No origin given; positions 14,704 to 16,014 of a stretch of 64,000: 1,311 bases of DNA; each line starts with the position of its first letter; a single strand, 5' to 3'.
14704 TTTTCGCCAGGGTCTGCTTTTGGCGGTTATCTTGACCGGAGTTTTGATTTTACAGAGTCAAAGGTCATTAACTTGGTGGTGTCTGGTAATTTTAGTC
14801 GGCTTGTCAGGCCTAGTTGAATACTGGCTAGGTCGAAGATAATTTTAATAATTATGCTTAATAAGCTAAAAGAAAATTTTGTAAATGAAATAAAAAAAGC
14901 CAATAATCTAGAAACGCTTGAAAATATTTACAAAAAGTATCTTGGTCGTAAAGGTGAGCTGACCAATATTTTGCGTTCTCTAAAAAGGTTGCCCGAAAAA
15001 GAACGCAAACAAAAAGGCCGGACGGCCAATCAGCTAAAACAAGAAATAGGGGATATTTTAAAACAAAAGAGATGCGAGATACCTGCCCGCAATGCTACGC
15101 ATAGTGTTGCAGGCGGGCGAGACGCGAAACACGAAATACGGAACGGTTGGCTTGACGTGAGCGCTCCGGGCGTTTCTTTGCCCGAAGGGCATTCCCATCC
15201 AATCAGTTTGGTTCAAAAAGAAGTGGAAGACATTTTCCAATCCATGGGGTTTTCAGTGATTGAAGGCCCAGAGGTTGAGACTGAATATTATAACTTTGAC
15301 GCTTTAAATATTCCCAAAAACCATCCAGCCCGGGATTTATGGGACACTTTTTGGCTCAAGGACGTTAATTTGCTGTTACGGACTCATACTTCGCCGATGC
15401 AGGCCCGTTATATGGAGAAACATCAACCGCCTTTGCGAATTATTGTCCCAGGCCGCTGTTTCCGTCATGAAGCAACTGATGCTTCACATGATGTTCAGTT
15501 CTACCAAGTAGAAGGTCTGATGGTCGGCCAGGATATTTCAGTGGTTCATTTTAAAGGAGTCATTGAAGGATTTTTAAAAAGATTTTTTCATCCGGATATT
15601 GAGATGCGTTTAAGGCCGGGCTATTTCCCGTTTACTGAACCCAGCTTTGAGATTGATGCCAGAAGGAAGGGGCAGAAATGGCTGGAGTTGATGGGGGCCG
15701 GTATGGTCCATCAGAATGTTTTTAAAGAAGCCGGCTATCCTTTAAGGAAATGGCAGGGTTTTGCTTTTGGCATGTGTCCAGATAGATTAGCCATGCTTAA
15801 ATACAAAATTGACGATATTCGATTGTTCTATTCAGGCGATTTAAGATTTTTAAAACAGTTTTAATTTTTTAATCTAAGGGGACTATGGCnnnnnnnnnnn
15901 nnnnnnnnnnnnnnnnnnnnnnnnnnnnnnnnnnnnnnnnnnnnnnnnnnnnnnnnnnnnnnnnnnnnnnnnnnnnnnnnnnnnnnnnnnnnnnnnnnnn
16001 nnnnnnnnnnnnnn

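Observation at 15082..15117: Second repeat family: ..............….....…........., inside pheS and in two RNA leaders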

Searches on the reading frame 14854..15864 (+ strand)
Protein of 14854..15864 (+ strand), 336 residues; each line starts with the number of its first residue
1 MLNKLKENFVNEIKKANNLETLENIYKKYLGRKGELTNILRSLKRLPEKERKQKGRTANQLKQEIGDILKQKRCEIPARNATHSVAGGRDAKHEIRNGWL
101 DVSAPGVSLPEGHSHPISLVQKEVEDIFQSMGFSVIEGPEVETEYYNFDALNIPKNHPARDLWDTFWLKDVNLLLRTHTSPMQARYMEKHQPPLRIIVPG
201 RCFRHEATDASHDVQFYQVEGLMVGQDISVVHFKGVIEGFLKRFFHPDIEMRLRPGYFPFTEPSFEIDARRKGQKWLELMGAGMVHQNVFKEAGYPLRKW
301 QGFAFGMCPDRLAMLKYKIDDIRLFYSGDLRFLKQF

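Call 14: search_protein_families(library=pfam, proteins=[window:14854-15864:+])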
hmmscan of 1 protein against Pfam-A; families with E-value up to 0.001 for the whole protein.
window:14854-15864:+ (336 aa): 2 families
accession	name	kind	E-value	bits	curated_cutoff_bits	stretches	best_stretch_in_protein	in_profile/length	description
PF01409.25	tRNA-synt_2d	-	1.7e-97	326.2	19.8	1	100-336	2-246/246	tRNA synthetases class II core domain (F)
PF02912.23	Phe_tRNA-synt_N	-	2.4e-16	59.9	22.3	1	17-76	1-60/69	Aminoacyl tRNA synthetase class II, N-terminal domain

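Call 15: find_homologous_proteins(query=window:14854-15861:+)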
Query window:14854-15861:+ (336 aa): 8000 proteins with E <= 0.001 among 8000 candidates; the best 120 are listed.
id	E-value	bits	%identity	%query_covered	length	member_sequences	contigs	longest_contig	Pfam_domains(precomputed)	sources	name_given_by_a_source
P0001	8.2e-231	783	100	100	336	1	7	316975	PF01409.26,PF02912.24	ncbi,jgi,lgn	jgi:phenylalanyl-tRNA synthetase alpha chain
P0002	5.1e-180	616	80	100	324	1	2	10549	PF01409.26,PF02912.24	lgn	-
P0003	8.0e-164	563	72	100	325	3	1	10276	PF01409.26,PF02912.24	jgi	-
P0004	6.0e-163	560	73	100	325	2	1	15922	PF01409.26,PF02912.24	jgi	jgi:phenylalanyl-tRNA synthetase alpha chain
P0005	6.4e-162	556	71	100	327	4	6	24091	PF01409.26,PF02912.24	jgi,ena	-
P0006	4.6e-161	553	72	100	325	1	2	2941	PF01409.26,PF02912.24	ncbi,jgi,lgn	-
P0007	2.8e-160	551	71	100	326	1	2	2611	PF01409.26,PF02912.24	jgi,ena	-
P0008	1.2e-158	546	72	100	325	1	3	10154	PF01409.26,PF02912.24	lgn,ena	-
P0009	2.3e-158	545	70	100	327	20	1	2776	PF01409.26,PF02912.24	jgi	-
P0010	3.4e-158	544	70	100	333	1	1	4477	PF01409.26,PF02912.24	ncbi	-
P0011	4.9e-158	544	71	100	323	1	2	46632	PF01409.26,PF02912.24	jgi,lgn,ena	-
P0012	1.5e-157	542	71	100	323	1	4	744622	PF01409.26,PF02912.24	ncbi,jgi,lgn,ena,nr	ncbi:phenylalanine--tRNA ligase subunit alpha [Patescibacteria group bacterium]|nr:phenylalanine--tR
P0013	2.1e-157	541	71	100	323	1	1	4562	PF01409.26,PF02912.24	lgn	-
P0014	2.9e-157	541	71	100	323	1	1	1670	PF01409.26,PF02912.24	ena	-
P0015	6.4e-157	540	70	100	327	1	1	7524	PF01409.26,PF02912.24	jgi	jgi:phenylalanyl-tRNA synthetase alpha chain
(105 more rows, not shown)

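Call 18: find_encoding_contigs(protein=P0002, flank=4000, max_places=3)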
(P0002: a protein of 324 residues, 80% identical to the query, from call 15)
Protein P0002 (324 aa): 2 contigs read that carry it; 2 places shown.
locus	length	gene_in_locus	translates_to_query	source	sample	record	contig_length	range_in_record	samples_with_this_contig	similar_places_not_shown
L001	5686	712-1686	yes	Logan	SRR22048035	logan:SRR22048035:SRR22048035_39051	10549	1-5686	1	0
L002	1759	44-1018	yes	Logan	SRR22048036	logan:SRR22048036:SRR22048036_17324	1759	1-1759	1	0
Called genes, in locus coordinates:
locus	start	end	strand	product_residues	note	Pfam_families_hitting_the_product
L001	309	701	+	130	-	-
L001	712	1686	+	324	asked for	PF02912:Phe_tRNA-synt_N, PF01409:tRNA-synt_2d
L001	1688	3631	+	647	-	PF03483:B3_4, PF03484:B5, PF17759:tRNA_synthFbeta, PF03147:FDX-ACB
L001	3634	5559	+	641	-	PF02518:HATPase_c, PF00204:DNA_gyraseB, PF01751:Toprim, PF00986:DNA_gyraseB_C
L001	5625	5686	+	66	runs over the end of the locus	PF00584:SecE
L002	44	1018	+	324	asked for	PF02912:Phe_tRNA-synt_N, PF01409:tRNA-synt_2d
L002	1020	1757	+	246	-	?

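Call 67: predict_structure(alignment_id=A1)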
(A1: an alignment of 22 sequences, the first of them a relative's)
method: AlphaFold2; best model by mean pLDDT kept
length: 336 residues; sequences in the alignment: 22
mean_pLDDT: 65.6   pTM: 0.53
mean pLDDT of the five models: 65.6, 63.0, 60.4, 59.3, 58.2
residues with pLDDT >= 90: 19; 70-90: 165; 50-70: 53; < 50: 99
segments of 3 or more residues with pLDDT < 50: 79-112, 139-153, 157-179, 202-215, 324-336
pLDDT, mean of each block of 10 residues (from residue 1): 86 85 85 80 82 80 84 64 30 32 39 59 81 65 40 46 28 34 63 67 37 53 83 91 90 80 84 83 79 76 80 73 47 32
secondary structure, 60 per line:
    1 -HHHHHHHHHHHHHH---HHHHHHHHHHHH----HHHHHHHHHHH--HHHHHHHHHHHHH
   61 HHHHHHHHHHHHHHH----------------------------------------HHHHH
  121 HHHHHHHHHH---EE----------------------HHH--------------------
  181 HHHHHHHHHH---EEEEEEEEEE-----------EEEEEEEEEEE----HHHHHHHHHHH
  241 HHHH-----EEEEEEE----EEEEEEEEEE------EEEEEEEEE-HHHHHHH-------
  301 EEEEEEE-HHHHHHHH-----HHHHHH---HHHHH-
elements in order: H2-15 H19-30 H35-45 H48-75 H116-130 H181-190 E194-203 E215-225 H230-244 E250-256 E261-270 E277-285 H287-293 E301-307 H309-316 H322-327 H331-335
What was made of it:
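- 14854..15864 (+): Host gene pheS (phenylalanine-tRNA ligase alpha subunit, 336 aa). The insertion lies between the N-terminal helical domain (Pfam residues 17-76) and the catalytic core (residues 100-336). Call 67: the insertion falls in a low-pLDDT coil spanning residues 79-112.
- The PheS insertion falls in a low-confidence coil between domains (calls 14, 67).
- Tried and rejected: The model is mediocre (mean pLDDT 65.6), so the structural argument is weak (call 67).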

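Call 72: find_encoding_contigs(protein=P0001, flank=500, max_places=8)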
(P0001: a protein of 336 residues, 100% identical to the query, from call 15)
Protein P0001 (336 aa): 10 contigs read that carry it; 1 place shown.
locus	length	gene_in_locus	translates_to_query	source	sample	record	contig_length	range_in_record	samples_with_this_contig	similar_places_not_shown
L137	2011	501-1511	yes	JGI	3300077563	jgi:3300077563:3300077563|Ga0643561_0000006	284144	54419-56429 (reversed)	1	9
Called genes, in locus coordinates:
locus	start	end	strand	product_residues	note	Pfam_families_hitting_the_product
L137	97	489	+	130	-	-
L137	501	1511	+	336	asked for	PF02912:Phe_tRNA-synt_N, PF01409:tRNA-synt_2d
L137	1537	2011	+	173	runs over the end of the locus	PF07963:N_methyl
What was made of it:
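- The identical protein is on 10 contigs from several assemblies (call 72). The same PheS protein is on 10 contigs from independent assemblies (call 72).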
